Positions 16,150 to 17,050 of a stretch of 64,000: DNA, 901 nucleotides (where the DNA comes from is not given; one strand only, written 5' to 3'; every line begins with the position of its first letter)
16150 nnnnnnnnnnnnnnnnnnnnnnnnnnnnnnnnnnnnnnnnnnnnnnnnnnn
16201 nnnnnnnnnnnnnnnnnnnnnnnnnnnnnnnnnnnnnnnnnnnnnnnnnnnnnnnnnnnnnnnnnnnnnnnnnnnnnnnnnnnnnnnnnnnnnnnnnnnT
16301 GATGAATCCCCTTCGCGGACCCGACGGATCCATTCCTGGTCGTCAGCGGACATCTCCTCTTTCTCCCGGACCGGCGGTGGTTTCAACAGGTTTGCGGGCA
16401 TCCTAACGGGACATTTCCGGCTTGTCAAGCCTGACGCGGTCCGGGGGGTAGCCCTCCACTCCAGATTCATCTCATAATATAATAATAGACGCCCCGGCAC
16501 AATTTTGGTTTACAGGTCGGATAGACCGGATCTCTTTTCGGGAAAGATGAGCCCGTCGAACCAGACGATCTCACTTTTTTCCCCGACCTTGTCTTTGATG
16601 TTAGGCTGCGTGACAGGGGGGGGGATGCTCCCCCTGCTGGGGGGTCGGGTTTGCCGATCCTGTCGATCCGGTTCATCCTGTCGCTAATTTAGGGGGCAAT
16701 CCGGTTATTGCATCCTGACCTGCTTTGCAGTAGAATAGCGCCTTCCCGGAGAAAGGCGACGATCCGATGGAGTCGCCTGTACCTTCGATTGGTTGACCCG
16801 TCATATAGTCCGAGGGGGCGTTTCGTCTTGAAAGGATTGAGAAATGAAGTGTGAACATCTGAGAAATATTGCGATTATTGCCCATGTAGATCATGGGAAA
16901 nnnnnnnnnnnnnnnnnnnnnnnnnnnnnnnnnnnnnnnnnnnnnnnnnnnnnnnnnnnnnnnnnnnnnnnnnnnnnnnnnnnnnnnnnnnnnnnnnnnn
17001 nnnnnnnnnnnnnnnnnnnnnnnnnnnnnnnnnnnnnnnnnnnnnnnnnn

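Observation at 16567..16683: Conserved structured element R1 upstream of two cold-shock-associated genes (typA and cspA)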

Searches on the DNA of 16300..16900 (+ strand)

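Call 8: search_rna_families(source=window, start=16300, end=16900, threshold=evalue, max_evalue=10)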
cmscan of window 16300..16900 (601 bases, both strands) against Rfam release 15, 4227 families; matches with E-value up to 10: 4.
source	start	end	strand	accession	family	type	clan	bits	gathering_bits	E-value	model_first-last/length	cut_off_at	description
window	16544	16635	-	RF01408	sraL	Gene; sRNA;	-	16.3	39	0.3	1-142/142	no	sraL Hfq binding RNA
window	16552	16617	+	RF00581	SNORD12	Gene; snRNA; snoRNA; CD-box;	CL00044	14.5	43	8.4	1-90/90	no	Small nucleolar SNORD12/SNORD106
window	16821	16900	+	RF02942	Clostridiales-3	Gene; sRNA;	-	13.3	103.4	0.33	1-84/264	3'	Clostridiales-3 RNA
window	16618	16664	+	RF01753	psbNH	Cis-reg;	-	12.4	45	3.6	1-60/60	no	psbNH RNA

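Call 31: build_rna_model(alignment_id=A3, structure=none)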
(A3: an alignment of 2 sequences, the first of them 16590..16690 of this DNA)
Model R1 built from alignment A3 (2 sequences, 101 columns); structure: none (sequence only).
model positions 101; base pairs 0; branch points 0; effective number of sequences 1.8; information 0.568 bits per position. No base pairs: searches with it score sequence only.

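Call 32: search_with_rna_model(model_id=R1, sources=[window, L006, L008, L009, L010, L004, L001], max_evalue=10)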
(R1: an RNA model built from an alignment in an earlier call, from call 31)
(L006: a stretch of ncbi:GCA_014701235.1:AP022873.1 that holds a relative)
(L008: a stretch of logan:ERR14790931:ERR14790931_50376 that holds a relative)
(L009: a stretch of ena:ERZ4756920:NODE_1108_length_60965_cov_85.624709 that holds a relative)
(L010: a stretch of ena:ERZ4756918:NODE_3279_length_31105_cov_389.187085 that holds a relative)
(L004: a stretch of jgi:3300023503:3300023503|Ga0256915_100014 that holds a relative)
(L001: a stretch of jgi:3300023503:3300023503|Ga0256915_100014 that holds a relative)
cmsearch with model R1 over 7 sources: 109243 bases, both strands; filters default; matches with E-value up to 10: 4.
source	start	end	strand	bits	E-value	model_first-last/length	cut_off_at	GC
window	16591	16689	+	108.7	1.1e-32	2-100/101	-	0.61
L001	2748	2846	+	108.7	1.1e-32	2-100/101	-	0.61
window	62843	62938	+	102.9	7.2e-31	2-100/101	-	0.56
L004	2564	2659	+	102.9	7.2e-31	2-100/101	-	0.56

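Call 36: search_with_rna_model(model_id=R1, sources=[L011, L012, L013, L002, L003, L007], max_evalue=10)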
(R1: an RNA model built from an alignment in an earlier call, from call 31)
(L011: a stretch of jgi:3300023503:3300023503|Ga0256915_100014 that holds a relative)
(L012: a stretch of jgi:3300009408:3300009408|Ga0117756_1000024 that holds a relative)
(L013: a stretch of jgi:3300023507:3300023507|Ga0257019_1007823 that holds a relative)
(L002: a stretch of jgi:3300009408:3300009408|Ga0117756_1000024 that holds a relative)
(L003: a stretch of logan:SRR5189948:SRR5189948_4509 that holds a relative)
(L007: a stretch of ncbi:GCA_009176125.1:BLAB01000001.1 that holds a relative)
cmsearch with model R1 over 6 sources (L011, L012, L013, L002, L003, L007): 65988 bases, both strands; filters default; matches with E-value up to 10: 5.
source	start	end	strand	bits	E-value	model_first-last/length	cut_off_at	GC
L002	2748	2846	+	108.7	6.7e-33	2-100/101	-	0.61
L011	9564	9659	+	102.9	4.3e-31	2-100/101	-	0.56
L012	9564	9659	+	102.9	4.3e-31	2-100/101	-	0.56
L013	3175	3270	+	102.9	4.3e-31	2-100/101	-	0.56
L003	1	27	+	17.1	0.00025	74-100/101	-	0.48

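Call 50: search_with_rna_model(model_id=R1, sources=[L014, L015, L016, L017, L018], max_evalue=10, show_alignments=4)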
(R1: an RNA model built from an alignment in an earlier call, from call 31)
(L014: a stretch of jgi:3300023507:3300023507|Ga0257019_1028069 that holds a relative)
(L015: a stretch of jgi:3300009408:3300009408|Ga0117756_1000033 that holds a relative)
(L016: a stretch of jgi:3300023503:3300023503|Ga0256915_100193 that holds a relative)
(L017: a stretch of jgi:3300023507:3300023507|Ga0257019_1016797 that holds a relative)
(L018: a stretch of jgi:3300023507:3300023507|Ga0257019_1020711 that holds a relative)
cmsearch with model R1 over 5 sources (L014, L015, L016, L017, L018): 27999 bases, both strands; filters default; matches with E-value up to 10: 5.
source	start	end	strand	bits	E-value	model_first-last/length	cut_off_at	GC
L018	1477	1571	-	81.1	1.1e-24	2-99/101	-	0.62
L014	482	577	-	81.1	1.2e-24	2-99/101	-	0.59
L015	10022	10115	-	80.1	2.3e-24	2-99/101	-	0.63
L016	10022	10115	-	80.1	2.3e-24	2-99/101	-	0.63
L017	2293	2386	-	80.1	2.3e-24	2-99/101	-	0.63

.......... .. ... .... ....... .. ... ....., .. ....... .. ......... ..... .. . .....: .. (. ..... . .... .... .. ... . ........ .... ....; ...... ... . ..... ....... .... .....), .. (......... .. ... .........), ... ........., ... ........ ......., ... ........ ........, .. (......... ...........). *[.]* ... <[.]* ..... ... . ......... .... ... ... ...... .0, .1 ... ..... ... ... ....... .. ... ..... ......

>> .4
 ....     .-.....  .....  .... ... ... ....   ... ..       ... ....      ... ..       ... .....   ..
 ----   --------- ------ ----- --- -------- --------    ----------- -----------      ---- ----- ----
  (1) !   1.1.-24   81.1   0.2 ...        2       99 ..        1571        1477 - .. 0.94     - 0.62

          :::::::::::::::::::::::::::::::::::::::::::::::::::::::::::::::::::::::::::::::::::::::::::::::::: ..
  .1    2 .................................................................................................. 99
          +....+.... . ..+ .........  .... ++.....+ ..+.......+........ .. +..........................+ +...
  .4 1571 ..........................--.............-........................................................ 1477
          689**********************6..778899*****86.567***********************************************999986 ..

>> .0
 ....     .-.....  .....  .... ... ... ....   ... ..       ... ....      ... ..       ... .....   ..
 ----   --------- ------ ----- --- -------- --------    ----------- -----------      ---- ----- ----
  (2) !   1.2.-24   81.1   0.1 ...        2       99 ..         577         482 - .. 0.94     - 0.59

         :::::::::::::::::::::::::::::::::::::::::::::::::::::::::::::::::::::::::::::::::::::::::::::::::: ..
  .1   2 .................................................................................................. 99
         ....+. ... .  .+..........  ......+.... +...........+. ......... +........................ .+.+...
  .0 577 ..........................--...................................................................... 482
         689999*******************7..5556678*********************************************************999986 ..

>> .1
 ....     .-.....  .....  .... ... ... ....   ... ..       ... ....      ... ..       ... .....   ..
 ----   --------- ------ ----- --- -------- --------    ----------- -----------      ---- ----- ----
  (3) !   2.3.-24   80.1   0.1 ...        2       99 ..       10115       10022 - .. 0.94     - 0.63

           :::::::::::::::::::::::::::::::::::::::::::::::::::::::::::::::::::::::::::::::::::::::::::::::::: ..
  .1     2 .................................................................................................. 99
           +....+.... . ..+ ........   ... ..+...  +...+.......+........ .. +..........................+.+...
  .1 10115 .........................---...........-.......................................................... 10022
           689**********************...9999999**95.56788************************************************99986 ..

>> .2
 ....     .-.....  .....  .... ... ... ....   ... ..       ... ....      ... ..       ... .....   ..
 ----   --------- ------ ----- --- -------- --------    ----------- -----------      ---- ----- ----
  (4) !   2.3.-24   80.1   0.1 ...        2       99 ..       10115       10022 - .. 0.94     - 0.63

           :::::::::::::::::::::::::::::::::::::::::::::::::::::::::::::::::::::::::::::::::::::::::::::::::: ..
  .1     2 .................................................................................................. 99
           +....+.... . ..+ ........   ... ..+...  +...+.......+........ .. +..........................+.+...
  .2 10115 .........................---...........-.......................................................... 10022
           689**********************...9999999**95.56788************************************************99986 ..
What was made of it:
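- Their contigs carry CM hits of 80-81 bits (call 50). At least three more copies exist on other contigs (call 50).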

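Call 58: search_rna_families(sources=[L053, L090, L112, L125, L030, L089, L051, L074, L079, L114, L118, L124, L107, L102, L092, L057], threshold=gathering)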
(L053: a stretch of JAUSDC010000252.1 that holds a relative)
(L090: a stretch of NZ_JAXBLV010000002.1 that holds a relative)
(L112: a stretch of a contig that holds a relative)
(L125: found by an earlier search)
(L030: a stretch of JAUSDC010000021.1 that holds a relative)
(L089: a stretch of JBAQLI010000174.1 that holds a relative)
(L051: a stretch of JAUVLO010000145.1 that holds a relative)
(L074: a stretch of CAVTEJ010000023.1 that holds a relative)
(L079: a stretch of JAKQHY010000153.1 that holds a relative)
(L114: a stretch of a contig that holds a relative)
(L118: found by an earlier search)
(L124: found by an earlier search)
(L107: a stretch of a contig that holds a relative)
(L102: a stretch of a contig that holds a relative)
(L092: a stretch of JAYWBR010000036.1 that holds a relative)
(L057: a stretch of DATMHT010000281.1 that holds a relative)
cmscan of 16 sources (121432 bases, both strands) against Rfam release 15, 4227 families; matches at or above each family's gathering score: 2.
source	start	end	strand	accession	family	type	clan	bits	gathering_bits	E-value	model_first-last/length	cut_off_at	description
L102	1108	1179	+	RF00005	tRNA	Gene; tRNA;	CL00001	66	29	7.6e-12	1-71/71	no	tRNA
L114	3236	3309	+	RF00005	tRNA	Gene; tRNA;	CL00001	61.7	29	1.1e-10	1-71/71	no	tRNA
